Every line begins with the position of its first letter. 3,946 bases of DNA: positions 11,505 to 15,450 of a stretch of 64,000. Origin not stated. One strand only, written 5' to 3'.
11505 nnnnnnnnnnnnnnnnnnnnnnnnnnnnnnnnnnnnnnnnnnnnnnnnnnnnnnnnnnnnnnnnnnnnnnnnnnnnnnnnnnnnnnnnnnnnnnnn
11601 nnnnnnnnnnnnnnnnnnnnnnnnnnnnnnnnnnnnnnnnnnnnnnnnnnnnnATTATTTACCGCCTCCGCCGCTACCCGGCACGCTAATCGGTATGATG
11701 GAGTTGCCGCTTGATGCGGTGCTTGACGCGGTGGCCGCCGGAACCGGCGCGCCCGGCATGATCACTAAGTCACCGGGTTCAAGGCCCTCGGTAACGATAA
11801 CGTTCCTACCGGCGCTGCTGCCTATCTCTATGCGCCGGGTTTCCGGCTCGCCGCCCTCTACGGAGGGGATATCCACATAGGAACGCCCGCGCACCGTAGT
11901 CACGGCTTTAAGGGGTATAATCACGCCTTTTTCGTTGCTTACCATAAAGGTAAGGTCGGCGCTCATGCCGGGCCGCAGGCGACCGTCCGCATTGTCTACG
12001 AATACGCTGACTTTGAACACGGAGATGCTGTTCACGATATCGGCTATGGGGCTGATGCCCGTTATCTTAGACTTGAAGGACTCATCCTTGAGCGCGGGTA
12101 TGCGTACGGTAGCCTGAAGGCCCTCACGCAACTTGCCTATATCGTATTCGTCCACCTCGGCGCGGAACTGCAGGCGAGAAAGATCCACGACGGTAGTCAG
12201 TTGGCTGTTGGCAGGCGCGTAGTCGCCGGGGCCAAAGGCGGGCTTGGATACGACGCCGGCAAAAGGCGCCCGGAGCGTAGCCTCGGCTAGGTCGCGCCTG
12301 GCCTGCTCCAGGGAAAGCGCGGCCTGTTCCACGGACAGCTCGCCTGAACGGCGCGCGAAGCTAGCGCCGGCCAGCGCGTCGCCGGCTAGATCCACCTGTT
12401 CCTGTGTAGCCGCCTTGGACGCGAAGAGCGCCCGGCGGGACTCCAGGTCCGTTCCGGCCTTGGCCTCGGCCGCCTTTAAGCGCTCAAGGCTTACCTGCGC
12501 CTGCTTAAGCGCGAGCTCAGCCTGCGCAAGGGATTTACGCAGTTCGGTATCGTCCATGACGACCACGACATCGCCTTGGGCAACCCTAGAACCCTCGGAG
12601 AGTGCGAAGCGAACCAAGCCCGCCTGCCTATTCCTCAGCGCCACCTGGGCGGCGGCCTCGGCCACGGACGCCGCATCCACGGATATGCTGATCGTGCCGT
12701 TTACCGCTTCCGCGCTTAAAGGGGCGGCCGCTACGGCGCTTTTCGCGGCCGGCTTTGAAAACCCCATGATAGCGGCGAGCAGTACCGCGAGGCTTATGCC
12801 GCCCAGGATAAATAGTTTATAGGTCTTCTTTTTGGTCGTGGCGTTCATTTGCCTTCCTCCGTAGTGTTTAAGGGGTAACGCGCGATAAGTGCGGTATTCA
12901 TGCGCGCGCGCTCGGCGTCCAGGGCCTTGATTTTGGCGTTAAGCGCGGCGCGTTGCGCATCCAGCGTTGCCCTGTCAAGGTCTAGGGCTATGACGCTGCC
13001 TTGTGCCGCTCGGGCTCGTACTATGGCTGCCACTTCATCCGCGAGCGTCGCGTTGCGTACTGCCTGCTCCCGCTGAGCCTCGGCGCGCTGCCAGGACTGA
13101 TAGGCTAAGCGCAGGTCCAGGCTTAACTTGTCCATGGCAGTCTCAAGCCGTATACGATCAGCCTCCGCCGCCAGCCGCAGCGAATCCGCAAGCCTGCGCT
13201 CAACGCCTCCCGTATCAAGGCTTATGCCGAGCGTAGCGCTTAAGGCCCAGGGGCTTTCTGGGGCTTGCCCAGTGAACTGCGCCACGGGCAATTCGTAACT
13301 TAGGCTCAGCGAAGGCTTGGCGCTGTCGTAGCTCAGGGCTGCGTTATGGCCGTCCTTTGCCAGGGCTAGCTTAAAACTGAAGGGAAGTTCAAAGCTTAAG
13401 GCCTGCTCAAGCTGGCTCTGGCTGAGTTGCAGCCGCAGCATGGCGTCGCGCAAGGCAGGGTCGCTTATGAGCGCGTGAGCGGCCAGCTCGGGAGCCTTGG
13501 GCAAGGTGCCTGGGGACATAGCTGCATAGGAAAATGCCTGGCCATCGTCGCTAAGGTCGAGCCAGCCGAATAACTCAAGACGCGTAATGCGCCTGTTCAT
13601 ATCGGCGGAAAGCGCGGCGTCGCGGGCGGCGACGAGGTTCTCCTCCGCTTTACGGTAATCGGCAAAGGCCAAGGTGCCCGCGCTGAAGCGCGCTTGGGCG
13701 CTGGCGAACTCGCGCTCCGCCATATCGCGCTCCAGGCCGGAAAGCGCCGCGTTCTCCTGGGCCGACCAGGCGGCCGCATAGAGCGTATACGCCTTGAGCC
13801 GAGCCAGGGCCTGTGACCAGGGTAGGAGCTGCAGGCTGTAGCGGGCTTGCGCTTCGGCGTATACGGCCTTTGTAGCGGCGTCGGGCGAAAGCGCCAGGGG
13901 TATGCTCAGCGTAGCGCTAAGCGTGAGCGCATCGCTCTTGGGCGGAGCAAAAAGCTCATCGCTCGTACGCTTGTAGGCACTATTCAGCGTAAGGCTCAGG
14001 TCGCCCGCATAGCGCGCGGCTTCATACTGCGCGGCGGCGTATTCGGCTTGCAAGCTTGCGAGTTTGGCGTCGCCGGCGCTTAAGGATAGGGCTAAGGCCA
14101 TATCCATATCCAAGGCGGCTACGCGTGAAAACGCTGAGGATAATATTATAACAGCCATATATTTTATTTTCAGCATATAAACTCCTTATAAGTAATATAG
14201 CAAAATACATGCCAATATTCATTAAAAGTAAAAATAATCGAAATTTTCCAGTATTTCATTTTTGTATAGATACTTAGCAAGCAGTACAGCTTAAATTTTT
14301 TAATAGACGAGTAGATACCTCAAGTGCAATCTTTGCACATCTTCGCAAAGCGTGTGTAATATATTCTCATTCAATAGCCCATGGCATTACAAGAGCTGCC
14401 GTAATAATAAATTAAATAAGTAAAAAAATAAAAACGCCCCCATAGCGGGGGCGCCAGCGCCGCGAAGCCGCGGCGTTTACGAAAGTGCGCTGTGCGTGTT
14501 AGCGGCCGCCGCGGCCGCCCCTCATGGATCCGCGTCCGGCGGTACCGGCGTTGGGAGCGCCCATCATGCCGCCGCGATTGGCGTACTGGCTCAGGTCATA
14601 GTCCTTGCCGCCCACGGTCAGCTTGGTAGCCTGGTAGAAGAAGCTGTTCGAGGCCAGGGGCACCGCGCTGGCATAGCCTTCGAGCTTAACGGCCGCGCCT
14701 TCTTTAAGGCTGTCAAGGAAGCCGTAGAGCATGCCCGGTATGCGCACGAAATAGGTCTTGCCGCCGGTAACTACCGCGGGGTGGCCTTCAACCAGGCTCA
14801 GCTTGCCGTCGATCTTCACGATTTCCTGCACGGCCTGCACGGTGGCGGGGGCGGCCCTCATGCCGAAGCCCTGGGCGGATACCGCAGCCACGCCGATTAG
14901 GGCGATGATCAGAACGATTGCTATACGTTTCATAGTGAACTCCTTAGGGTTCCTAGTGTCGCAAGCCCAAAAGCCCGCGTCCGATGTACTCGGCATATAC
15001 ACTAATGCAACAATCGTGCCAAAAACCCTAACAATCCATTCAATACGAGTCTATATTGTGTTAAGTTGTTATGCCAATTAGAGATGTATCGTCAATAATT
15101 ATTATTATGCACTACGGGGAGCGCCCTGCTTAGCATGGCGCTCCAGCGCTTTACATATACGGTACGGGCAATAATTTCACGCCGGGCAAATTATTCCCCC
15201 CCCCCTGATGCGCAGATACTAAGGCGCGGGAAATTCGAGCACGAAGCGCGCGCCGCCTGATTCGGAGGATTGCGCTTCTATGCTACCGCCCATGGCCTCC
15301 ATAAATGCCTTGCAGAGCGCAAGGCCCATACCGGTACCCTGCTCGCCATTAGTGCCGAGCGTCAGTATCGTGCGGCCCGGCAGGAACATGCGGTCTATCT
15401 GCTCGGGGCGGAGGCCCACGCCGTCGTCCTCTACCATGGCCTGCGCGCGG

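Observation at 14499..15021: Near-consensus sigma-54 promoter driving a small secreted Gly/Arg-tailed protein beside an orphan sensor kinase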

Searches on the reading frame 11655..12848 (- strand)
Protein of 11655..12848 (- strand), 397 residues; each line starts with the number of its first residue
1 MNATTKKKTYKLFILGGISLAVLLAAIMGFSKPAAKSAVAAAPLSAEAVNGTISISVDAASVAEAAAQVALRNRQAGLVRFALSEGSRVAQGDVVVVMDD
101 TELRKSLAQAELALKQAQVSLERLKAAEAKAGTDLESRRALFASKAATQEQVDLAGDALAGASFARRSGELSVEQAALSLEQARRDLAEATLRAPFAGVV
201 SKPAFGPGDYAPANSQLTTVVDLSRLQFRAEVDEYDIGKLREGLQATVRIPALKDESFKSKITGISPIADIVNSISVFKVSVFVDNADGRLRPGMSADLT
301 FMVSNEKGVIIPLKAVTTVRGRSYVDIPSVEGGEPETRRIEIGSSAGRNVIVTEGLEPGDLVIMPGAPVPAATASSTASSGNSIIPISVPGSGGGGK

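Call 5: search_protein_families(library=pfam, proteins=[window:11655-12848:-], max_evalue=0.01)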
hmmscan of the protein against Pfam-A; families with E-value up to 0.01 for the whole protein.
window:11655-12848:- (397 aa): 4 families
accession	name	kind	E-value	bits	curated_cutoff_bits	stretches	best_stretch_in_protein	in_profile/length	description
PF16576.10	HlyD_D23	-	6.5e-20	71.8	30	1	84-297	37-214/214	Barrel-sandwich domain of CusB or HlyD membrane-fusion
PF13437.12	HlyD_3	-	2.3e-14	54.4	22.2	1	191-294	1-106/106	HlyD family secretion protein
PF00529.27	CusB_dom_1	-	3e-05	24.6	26.5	0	310-364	16-89/89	Cation efflux system protein CusB domain 1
PF12700.13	HlyD_2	-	0.0058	15.9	25.1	0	218-325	259-357/416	HlyD family secretion protein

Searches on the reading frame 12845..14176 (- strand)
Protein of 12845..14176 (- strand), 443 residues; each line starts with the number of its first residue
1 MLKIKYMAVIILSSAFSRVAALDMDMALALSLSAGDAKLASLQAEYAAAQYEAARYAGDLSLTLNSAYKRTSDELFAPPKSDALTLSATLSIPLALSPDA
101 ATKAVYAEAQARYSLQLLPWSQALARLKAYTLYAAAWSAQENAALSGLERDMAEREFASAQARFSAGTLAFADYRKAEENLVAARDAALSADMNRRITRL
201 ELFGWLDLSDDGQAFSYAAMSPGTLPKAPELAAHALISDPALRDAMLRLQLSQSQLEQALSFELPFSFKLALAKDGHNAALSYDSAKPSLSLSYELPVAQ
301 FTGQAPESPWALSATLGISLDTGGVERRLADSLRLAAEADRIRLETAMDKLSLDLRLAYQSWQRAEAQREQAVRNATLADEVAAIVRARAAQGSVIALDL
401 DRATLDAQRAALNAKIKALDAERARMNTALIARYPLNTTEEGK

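Call 5: search_protein_families(library=pfam, proteins=[window:12845-14176:-], max_evalue=0.01)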
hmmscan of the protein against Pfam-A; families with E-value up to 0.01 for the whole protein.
window:12845-14176:- (443 aa): 1 family
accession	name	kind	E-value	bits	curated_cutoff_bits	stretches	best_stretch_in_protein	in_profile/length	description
PF02321.23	OEP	-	5.3e-14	52.9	22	2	285-427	35-177/187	Outer membrane efflux protein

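Call 8: search_protein_families(library=ncbifam, proteins=[window:12845-14176:-], max_evalue=0.1)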
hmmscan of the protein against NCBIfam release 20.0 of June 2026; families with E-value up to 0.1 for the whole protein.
window:12845-14176:- (443 aa): 0 families

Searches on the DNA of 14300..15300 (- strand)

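Call 23: search_rna_families(source=window, start=14300, end=15300, threshold=evalue, max_evalue=10)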
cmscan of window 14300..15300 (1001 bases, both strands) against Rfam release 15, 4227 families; matches with E-value up to 10: 11.
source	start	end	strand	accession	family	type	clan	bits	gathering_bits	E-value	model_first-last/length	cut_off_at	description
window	14423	14508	+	RF02416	TCV_H4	Cis-reg;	-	19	50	1.9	1-51/51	no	Turnip crinkle virus 3'UTR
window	14436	14479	-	RF02793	asR3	Gene; antisense;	-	18.4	46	2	1-57/57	no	Pyrobaculum asRNA3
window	14407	14456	-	RF01581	RUF6-5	Gene; sRNA;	-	17.8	70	1.5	1-156/156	no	Plasmodium RNA of unknown function RUF6-5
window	14421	14486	-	RF02491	Gl_U1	Gene; snRNA; splicing;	CL00005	16.4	100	0.45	1-121/121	no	Giardia U1 spliceosomal RNA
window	14336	14454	-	RF01828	SprD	Gene; sRNA;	-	16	100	1.3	1-142/142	no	Small pathogenicity island RNA D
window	14910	14946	-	RF01804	Lambda_thermo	Cis-reg; thermoregulator;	-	15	50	3.1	1-59/59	no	Lambda phage CIII thermoregulator element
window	14427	14478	+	RF02628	Hrs1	Gene; sRNA;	-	15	56.4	5.8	1-74/74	no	Hfq-regulated sRNA 1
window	14434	14477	+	RF02276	Hammerhead_II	Gene; ribozyme;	CL00010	14.7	37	7.6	8-49/66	no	Hammerhead ribozyme (type II)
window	14425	14454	-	RF00489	ctRNA_p42d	Gene; antisense;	-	14.5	50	8.7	5-44/46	no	ctRNA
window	14429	14466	-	RF01388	isrD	Gene; sRNA;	-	14.4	37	8.1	1-51/51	no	isrD Hfq binding RNA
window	14908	15005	-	RF00140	Alpha_RBS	Cis-reg;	-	11.9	38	6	1-110/110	no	Alpha operon ribosome binding site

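Call 66: build_rna_model(alignment_id=A2, structure=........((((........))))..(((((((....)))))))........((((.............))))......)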
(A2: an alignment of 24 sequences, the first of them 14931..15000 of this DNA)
Model R1 built from alignment A2 (24 sequences, 79 columns); structure: as given.
model positions 71; base pairs 15; branch points 2; effective number of sequences 12.31; information 0.793 bits per position. Calibrated on 0.2 Mb of random sequence (short: E-values are rough).
structure used (alignment columns):
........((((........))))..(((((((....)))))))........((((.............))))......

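Call 67: search_with_rna_model(model_id=R1, sources=[window, L001, L002, L003, L004, L005, L006, L007, L008, L009, L010, L011, L012, L013, L014, L015, L016, L017, L018, L019, L020, L021, L022, L023, L024, L025, L026, L027, L028, L029, L030, L031, L032, L033, L034, L035, L036, L037, L038, L039, L040, L041, L042, L043, L044, L045, L046, L047, L048, L049, L050, L051, L052, L053, L054, L055, L056, L057, L058, L059, L060, L061, L062, L063, L064, L065, L066, L067, L068, L069, L070, L071, L072, L073, L074, L075, L076, L077], max_evalue=1)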
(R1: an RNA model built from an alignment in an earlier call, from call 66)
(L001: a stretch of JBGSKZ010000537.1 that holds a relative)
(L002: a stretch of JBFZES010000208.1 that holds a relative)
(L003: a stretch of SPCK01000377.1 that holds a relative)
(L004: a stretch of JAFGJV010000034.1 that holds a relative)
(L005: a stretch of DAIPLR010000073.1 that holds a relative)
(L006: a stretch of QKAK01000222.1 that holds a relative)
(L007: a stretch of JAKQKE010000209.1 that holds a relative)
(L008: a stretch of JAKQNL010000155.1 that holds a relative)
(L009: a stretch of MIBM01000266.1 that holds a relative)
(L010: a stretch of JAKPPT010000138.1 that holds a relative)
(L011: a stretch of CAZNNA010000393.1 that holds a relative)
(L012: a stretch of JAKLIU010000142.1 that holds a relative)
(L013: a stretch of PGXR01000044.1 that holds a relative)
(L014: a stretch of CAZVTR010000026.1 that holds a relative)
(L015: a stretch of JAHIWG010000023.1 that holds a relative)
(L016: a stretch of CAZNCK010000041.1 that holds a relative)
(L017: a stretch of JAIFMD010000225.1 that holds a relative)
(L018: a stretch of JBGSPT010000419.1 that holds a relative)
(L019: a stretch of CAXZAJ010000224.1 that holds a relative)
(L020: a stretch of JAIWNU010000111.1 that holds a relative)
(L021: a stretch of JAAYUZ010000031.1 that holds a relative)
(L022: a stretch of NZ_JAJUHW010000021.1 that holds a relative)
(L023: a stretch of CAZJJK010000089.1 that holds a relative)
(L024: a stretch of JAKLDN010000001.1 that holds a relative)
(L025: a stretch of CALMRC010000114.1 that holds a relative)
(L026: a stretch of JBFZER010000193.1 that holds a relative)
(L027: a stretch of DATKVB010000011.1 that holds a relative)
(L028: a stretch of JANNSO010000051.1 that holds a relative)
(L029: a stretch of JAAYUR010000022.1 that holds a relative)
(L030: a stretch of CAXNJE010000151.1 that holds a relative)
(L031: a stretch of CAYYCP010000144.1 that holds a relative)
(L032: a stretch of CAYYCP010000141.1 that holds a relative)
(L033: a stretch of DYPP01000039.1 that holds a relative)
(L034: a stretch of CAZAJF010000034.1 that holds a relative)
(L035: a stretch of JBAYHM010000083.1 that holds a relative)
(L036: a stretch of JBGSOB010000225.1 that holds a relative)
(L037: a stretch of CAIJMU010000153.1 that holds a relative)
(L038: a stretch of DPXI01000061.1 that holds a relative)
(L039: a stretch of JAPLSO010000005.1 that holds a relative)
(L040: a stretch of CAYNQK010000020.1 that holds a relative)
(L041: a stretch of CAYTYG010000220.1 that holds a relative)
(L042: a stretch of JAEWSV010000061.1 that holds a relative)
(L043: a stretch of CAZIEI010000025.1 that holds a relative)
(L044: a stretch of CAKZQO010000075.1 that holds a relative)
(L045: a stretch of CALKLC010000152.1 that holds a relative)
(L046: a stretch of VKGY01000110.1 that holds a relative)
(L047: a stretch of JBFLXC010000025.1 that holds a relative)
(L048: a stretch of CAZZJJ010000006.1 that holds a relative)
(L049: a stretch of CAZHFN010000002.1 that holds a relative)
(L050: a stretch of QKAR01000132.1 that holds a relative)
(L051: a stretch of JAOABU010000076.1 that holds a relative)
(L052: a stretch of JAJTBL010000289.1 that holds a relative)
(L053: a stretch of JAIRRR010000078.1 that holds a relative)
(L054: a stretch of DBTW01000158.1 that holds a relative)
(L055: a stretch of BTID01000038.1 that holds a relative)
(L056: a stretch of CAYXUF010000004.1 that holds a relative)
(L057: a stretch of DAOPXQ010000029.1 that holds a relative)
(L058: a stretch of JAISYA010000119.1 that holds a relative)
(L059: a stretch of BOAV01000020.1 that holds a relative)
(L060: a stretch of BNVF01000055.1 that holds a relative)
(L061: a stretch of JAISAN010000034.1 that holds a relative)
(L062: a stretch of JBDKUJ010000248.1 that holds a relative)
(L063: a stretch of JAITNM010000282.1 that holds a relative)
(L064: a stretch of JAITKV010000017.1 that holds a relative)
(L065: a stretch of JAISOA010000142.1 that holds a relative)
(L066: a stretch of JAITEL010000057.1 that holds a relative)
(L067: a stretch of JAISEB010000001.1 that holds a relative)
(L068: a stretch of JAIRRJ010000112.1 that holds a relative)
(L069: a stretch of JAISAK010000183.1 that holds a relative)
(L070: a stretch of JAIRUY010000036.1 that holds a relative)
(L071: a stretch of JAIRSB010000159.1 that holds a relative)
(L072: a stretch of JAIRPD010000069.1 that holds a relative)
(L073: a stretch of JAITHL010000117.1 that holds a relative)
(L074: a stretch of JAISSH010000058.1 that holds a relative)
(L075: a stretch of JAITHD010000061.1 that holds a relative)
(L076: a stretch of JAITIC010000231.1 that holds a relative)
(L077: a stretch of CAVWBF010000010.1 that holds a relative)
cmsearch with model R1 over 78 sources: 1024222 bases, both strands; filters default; matches with E-value up to 1: 42.
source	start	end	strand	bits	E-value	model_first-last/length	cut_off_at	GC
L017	9932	10003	+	81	1.2e-25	1-71/71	no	0.57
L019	6338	6409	+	79.3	5e-25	1-71/71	no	0.58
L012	4865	4933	+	77.5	2.3e-24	1-71/71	no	0.55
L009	3204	3274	+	76.1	7.3e-24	1-71/71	no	0.55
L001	4641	4710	+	73.7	5.4e-23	1-71/71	no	0.56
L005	9934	10003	+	72.8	1.1e-22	1-71/71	no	0.57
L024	9806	9877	+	71.2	4.1e-22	1-71/71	no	0.53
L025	9806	9877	+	71.2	4.1e-22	1-71/71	no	0.53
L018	1485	1554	+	71.2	4.1e-22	1-71/71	no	0.53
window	14931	15000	-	70.9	5.6e-22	1-71/71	no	0.53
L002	8223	8292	+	70.4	8.3e-22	1-71/71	no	0.54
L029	3229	3299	+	68.9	2.9e-21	1-71/71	no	0.51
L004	357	424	+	66.6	2.1e-20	1-71/71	no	0.56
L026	3979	4049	+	63.8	2.1e-19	1-71/71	no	0.49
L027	9933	10003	+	63.5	2.5e-19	1-71/71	no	0.52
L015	9935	10003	+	62.7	5.1e-19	1-71/71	no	0.57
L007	1103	1171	+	62.7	5.4e-19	1-71/71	no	0.58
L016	5526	5594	+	62.1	8.9e-19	1-71/71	no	0.54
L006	8064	8132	+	59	1.1e-17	1-71/71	no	0.58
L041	2504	2570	+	55.6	1.9e-16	1-71/71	no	0.54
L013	9931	10003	+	53.2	1.5e-15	1-71/71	no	0.58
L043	5400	5467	+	52.8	2e-15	1-71/71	no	0.56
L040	9837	9904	+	51.2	7.5e-15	1-71/71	no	0.57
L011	1490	1564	+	45.8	6.9e-13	1-71/71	no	0.67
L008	7740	7809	+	44.3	2.4e-12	1-71/71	no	0.51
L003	1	48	+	39.2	1.7e-10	25-71/71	5'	0.5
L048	9945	10003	+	21.4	0.00051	1-71/71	no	0.49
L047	9888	9988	+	19.6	0.0022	1-71/71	no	0.62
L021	9936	10003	+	19.4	0.0026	1-71/71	no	0.44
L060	8162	8258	-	16.7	0.024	1-71/71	no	0.54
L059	15995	16079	+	16.1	0.041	1-71/71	no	0.54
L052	849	928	+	15.5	0.069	1-71/71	no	0.5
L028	5187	5269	-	14.7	0.14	1-71/71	no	0.57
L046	1108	1206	+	14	0.23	1-71/71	no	0.47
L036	9925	10003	+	13.5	0.35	1-71/71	no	0.63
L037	685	703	+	13.4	0.4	22-41/71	no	0.79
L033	9907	9970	+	13.3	0.41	1-71/71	no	0.61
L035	9951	10003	+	13.3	0.44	1-71/71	no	0.47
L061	8373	8427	+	13.2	0.47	1-71/71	no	0.45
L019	5729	5793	+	13.1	0.53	1-71/71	no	0.52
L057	5328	5379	+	12.5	0.84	1-71/71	no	0.63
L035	631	703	+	12.4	0.92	1-71/71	no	0.47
